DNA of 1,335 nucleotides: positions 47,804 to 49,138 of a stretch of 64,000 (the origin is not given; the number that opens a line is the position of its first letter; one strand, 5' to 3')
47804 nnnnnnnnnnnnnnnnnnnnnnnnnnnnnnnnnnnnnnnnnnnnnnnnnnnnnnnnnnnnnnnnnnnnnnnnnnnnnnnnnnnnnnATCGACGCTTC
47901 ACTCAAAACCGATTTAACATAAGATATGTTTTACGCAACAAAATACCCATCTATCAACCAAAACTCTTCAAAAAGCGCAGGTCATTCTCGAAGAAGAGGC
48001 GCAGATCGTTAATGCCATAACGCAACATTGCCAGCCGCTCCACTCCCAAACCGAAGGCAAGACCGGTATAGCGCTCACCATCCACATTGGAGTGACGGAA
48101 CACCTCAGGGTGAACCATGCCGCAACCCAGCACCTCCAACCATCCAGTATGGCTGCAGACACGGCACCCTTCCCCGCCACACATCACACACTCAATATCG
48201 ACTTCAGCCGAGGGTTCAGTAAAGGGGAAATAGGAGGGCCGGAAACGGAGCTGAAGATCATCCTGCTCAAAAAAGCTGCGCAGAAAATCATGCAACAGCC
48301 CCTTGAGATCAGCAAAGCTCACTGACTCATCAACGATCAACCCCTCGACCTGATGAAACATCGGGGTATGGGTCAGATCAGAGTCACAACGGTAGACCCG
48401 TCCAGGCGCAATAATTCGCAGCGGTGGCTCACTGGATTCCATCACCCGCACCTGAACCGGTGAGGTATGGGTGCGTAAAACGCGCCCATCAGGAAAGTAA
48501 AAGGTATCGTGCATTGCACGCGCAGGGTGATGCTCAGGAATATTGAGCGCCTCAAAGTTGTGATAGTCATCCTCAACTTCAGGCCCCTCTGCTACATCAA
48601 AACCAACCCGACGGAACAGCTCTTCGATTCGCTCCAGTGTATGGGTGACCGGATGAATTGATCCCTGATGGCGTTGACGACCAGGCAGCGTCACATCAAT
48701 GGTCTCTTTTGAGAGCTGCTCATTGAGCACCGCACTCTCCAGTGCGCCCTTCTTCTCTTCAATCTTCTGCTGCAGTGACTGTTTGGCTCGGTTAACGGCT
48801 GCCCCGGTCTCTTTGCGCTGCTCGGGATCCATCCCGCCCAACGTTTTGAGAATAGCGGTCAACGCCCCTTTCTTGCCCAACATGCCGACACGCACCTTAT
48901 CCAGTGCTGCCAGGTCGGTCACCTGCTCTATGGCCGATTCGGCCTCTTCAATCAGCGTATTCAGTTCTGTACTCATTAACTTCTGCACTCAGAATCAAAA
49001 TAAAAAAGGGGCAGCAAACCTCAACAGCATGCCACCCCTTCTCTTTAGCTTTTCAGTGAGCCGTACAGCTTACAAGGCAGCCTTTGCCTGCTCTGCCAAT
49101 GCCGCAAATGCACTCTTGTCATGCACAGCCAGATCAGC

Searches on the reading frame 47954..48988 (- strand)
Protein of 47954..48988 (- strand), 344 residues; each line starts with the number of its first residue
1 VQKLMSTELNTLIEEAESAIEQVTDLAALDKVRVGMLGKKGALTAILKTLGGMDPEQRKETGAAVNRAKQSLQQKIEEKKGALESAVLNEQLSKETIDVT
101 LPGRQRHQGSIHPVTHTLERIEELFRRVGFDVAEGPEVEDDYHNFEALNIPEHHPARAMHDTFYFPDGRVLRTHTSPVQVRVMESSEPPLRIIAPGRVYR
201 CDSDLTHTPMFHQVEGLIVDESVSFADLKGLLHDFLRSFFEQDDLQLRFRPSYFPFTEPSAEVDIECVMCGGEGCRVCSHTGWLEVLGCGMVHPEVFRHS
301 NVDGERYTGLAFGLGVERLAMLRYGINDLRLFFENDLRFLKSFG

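Call 40: search_protein_families(library=pfam, proteins=[window:47954-48988:-], max_evalue=0.00001)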
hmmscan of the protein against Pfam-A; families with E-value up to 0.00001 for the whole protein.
window:47954-48988:- (344 aa): 2 families
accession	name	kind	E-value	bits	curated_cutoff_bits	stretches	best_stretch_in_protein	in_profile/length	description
PF01409.25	tRNA-synt_2d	-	3.3e-106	354.7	19.8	1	96-343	1-246/246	tRNA synthetases class II core domain (F)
PF02912.23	Phe_tRNA-synt_N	-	5.9e-22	77.9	22.3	1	24-92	1-69/69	Aminoacyl tRNA synthetase class II, N-terminal domain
